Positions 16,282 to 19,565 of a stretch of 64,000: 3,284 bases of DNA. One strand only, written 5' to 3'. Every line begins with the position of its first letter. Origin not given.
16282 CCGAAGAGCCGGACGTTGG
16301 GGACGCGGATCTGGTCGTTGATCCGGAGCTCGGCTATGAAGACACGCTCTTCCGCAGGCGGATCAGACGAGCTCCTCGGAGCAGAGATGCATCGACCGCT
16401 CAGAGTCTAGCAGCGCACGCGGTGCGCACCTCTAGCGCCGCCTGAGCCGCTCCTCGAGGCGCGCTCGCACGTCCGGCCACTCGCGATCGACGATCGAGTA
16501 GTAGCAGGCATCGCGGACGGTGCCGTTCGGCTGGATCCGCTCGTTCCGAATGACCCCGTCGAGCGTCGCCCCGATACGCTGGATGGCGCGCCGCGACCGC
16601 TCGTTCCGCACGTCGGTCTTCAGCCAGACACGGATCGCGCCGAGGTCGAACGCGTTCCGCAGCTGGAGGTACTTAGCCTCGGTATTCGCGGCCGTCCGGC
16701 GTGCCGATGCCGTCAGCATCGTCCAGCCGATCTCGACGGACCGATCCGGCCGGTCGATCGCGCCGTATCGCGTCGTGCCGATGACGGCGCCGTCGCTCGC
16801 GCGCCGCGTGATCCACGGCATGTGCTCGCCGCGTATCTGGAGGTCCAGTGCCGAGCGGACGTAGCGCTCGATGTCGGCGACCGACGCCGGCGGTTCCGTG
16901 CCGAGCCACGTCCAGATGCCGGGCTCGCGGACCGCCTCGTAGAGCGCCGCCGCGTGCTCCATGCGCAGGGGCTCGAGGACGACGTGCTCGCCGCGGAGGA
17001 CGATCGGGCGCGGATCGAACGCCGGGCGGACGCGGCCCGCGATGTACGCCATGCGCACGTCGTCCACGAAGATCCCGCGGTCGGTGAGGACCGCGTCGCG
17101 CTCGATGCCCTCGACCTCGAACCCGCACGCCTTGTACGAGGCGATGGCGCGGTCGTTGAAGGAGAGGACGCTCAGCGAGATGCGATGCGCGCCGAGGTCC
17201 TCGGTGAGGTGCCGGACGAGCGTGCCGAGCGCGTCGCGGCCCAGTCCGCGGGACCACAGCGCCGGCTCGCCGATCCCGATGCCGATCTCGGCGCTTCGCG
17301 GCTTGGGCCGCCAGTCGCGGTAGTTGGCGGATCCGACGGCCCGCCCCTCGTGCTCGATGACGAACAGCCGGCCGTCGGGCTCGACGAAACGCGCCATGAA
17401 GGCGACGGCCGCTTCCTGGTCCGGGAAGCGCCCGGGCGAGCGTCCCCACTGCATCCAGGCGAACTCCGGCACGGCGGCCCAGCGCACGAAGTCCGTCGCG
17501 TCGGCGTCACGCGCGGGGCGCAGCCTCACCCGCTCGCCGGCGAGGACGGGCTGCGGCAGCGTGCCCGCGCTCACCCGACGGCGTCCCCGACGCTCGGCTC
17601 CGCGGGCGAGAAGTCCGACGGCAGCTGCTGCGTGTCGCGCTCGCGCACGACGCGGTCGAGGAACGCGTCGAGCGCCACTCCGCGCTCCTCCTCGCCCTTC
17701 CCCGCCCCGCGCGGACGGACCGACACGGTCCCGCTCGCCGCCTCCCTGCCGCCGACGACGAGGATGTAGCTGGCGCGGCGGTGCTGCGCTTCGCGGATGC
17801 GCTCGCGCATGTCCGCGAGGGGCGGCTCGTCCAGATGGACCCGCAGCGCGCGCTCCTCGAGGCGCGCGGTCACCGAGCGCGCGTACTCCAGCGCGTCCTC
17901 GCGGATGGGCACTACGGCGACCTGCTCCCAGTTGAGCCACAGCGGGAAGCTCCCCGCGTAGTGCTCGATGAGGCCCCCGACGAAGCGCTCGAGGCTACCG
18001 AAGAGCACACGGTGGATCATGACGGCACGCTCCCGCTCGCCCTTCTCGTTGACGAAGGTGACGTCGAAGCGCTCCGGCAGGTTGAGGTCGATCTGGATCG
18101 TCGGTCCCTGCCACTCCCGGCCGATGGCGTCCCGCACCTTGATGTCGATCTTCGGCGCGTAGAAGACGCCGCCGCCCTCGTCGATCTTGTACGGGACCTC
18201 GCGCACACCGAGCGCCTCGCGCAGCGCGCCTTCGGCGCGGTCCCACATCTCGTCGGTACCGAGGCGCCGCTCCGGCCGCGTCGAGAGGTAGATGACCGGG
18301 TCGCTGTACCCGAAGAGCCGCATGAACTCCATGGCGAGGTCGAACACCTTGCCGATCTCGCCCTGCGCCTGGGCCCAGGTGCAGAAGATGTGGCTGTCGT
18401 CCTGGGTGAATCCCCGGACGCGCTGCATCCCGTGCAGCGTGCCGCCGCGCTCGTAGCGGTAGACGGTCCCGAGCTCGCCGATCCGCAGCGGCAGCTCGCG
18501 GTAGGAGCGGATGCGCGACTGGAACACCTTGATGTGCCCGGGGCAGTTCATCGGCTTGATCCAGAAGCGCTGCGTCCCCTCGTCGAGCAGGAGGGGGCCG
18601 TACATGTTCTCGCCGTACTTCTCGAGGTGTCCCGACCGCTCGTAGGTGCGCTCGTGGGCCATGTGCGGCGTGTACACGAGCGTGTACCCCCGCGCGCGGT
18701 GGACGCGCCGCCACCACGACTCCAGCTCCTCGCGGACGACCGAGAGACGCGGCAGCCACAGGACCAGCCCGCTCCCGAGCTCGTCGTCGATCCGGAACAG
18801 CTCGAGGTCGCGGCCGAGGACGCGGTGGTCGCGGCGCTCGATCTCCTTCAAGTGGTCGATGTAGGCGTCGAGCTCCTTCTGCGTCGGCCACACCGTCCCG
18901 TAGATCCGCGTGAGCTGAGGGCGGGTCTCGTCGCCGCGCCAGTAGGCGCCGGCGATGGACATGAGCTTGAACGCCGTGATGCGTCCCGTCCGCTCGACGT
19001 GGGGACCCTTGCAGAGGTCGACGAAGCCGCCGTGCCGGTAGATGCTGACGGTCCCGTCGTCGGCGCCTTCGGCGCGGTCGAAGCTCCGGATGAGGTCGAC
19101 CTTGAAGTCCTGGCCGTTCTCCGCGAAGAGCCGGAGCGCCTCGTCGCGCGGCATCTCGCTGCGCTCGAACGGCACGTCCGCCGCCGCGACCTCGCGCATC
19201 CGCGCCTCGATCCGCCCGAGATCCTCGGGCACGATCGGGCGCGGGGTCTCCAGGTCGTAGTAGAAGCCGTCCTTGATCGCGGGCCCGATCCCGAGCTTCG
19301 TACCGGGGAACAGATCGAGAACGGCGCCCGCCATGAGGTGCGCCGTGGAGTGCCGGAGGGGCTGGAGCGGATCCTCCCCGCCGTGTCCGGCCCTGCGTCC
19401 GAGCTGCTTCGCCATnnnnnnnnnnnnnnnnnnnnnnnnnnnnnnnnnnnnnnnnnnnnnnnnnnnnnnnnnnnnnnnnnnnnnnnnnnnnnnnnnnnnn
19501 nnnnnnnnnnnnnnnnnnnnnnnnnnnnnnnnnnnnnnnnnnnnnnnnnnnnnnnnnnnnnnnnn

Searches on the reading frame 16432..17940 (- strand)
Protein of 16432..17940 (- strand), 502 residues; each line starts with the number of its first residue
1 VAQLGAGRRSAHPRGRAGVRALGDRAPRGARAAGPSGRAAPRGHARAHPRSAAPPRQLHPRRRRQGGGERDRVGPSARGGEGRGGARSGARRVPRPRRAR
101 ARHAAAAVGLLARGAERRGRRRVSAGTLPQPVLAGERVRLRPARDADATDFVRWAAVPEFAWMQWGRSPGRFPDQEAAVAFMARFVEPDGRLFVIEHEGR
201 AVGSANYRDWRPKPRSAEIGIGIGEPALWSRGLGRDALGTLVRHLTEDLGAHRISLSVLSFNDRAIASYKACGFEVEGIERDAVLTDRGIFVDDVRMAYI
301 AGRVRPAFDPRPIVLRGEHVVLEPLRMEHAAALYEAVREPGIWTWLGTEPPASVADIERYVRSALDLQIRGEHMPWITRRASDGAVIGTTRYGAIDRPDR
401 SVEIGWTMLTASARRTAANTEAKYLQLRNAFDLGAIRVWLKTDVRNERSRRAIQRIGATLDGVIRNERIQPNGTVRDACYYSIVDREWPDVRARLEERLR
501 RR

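Call 5: search_protein_families(library=ncbifam, proteins=[window:16432-17940:-])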
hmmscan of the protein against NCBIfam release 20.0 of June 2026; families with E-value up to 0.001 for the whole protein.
window:16432-17940:- (502 aa): 9 families
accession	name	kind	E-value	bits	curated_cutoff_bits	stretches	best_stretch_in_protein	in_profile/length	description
NF000225.3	AAC_6p_Strep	exception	1.4e-12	47.8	250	1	188-298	38-149/156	aminoglycoside 6'-N-acetyltransferase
NF040702.1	ileS_w_GNAT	exception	1.6e-12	45.9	1999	1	294-467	262-426/1100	isoleucine--tRNA ligase, N-acetyltransferase domain-containing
TIGR03585.1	PseH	equivalog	3.4e-09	37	93.1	1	189-287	50-146/156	UDP-4-amino-4,6-dideoxy-N-acetyl-beta-L-altrosamine N-acetyltransferase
NF000431.1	AAC_6p_Ian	exception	1.5e-07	31.1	400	1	223-277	100-154/190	aminoglycoside N-acetyltransferase AAC(6')-Ian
NF033151.0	AAC_6p_A10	exception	2.7e-06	27.5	400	1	223-276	101-154/178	AAC(6')-I family aminoglycoside 6'-N-acetyltransferase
NF007527.0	PRK10140.1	equivalog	6.9e-06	26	236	1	215-299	76-160/162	N-acetyltransferase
NF007539.0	PRK10151.1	equivalog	4.7e-05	23.1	184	0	320-482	11-173/179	50S ribosomal protein L7/L12-serine acetyltransferase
NF011709.0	PRK15130.1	equivalog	0.00016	21.5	218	0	190-297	57-162/186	spermidine N1-acetyltransferase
NF040503.1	resist_ArsN1a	equivalog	0.00064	19.5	170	0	194-284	52-143/159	arsinothricin resistance N-acetyltransferase ArsN1 family A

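Call 48: search_protein_families(library=pfam, proteins=[window:16432-17940:-])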
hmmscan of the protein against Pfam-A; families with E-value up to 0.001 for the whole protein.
window:16432-17940:- (502 aa): 4 families
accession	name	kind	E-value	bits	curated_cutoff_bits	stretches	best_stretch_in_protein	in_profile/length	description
PF13302.13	Acetyltransf_3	-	8.6e-37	127.3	25.4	2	137-275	1-138/138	Acetyltransferase (GNAT) domain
PF00583.31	Acetyltransf_1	-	3.2e-19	69.8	20.7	1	162-274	6-116/116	Acetyltransferase (GNAT) family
PF13523.12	Acetyltransf_8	-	4.3e-07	30.1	27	1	187-278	41-141/145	Acetyltransferase (GNAT) domain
PF13420.13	Acetyltransf_4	-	9.6e-07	29.4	24.3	1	141-283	2-143/155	Acetyltransferase (GNAT) domain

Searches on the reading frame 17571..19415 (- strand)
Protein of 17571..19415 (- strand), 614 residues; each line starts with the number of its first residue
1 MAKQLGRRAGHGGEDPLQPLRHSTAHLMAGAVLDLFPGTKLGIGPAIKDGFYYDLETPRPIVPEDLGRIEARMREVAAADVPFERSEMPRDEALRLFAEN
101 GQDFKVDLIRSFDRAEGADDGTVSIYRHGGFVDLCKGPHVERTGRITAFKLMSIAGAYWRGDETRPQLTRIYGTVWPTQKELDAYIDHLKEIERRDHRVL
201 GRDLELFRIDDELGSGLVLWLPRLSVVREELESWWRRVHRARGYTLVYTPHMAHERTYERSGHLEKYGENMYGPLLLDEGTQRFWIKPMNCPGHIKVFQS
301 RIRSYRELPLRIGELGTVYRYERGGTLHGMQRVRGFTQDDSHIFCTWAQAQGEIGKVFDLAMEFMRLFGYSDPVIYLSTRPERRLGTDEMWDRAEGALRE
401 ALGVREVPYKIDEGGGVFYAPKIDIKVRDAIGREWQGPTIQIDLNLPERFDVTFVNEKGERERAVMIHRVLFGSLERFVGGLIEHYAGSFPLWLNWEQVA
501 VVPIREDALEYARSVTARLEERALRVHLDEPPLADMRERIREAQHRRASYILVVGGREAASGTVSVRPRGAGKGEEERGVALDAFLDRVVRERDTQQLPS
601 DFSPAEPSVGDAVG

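Call 5: search_protein_families(library=ncbifam, proteins=[window:17571-19415:-])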
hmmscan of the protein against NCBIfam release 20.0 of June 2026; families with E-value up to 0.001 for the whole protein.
window:17571-19415:- (614 aa): 10 families
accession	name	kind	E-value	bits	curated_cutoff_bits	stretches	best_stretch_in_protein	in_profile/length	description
TIGR00418.1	thrS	equivalog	7.3e-184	612.8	383.65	1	21-592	1-564/565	threonine--tRNA ligase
NF003068.0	PRK03991.1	equivalog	3.1e-54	184.4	484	1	194-593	196-592/613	threonine--tRNA ligase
TIGR00442.1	hisS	equivalog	2.5e-14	53.1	286.75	2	220-380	9-162/406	histidine--tRNA ligase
TIGR00408.1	proS_fam_I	equivalog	1.3e-11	44.1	437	1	215-366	28-182/475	proline--tRNA ligase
NF006625.0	PRK09194.1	equivalog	3.5e-10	39.4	558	1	213-345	35-164/559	proline--tRNA ligase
NF011500.0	PRK14938.1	equivalog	2.1e-09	36.9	362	1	486-600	264-373/387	Ser-tRNA(Thr) hydrolase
NF008979.1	PRK12325.1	exception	2.1e-07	30.2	550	1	214-345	36-164/437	proline--tRNA ligase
TIGR00409.1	proS_fam_II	equivalog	1.3e-06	27.6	306.7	1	213-346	35-165/568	proline--tRNA ligase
NF003211.1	PRK04173.1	equivalog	3.3e-06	26.2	312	0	282-376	161-255/454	glycine--tRNA ligase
TIGR00344.1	alaS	equivalog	3.1e-05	22.4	457.05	1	52-155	588-679/847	alanine--tRNA ligase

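Call 7: find_related_loci(query=window:17571-19415:-, collection=genome_contigs, flank=3000)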
Query window:17571-19415:- (614 aa) in genome_contigs; peptide patterns used: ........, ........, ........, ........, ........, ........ (x = any residue, [..] = any of these).
600 stretches matched a pattern (row limit reached: there are more); 595 encode a relative of the query (tblastn E <= 1e-3); the best 80 are kept; 80 distinct loci.
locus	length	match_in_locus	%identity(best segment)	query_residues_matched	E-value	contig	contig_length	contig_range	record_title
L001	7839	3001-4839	83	1-613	0e+0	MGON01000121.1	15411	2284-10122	MAG: Chloroflexi bacterium RIFCSPLOWO2_02_FULL_71_16 rifcsplowo2_02_scaffold_6613, whole genome shotgun sequence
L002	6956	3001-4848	73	1-614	0e+0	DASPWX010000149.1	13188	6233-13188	MAG TPA_asm: Candidatus Bathyarchaeia archaeon isolate SMAG_U11552 k141_773857, whole genome shotgun sequence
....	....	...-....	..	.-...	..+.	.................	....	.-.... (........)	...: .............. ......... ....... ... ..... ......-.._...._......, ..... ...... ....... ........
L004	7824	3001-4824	73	7-611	0e+0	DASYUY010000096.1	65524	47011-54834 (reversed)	MAG TPA_asm: Candidatus Limnocylindria bacterium isolate SMAG_U4607 k141_2823364, whole genome shotgun sequence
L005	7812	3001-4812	75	4-603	0e+0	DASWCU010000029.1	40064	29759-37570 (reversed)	MAG TPA_asm: Candidatus Limnocylindria bacterium isolate SMAG_U2717 k141_536198, whole genome shotgun sequence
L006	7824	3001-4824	73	7-611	0e+0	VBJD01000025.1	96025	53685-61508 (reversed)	MAG: Chloroflexi bacterium isolate CF_147 14_0929_05_30cm_scaffold_64, whole genome shotgun sequence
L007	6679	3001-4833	72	7-614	0e+0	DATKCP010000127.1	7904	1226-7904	MAG TPA_asm: Candidatus Limnocylindria bacterium isolate SMAG_U14449 k141_3472393, whole genome shotgun sequence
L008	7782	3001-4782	73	1-603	0e+0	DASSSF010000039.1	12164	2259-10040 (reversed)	MAG TPA_asm: Candidatus Limnocylindria bacterium isolate SMAG_U508 k141_876238, whole genome shotgun sequence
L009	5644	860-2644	72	3-603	0e+0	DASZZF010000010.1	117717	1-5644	MAG TPA_asm: Candidatus Limnocylindria bacterium isolate SMAG_U6229 k141_89745, whole genome shotgun sequence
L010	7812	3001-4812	72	4-602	0e+0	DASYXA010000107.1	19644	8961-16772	MAG TPA_asm: Candidatus Limnocylindria bacterium isolate SMAG_U6296 k141_156715, whole genome shotgun sequence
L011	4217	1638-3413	70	5-602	0e+0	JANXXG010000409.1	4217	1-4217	MAG: Chloroflexi bacterium isolate GL140_2_metabat_395 GL140_2_k141_3442733, whole genome shotgun sequence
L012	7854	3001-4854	72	7-614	0e+0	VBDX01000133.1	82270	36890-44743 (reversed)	MAG: Chloroflexi bacterium isolate CF_11 14_1009_13_30cm_scaffold_228, whole genome shotgun sequence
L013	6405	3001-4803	72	5-602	0e+0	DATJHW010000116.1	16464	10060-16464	MAG TPA_asm: Candidatus Saccharimonadales bacterium isolate SMAG_U15522 k141_11691847, whole genome shotgun sequence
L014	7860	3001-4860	72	7-613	0e+0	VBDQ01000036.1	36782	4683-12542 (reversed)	MAG: Chloroflexi bacterium isolate CF_4 14_0903_16_30cm_scaffold_579, whole genome shotgun sequence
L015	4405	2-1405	76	152-614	0e+0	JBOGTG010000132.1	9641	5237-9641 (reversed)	MAG: Candidatus Limnocylindria bacterium isolate SC-S_metawrap_bin.40 k127_7037890, whole genome shotgun sequence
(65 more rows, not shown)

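Call 48: search_protein_families(library=pfam, proteins=[window:17571-19415:-])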
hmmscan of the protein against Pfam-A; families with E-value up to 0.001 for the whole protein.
window:17571-19415:- (614 aa): 3 families
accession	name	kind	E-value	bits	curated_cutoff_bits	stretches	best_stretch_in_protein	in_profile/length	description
PF00587.30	tRNA-synt_2b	-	8.8e-39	133.8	29.3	1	278-486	5-179/179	tRNA synthetase class II core domain (G, H, P, S and T)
PF07973.19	tRNA_SAD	-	6.5e-15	55.3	24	1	123-172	1-44/44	Threonyl and Alanyl tRNA synthetase second additional domain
PF03129.25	HGTP_anticodon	-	8.7e-15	55.1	21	1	498-590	1-92/94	Anticodon binding domain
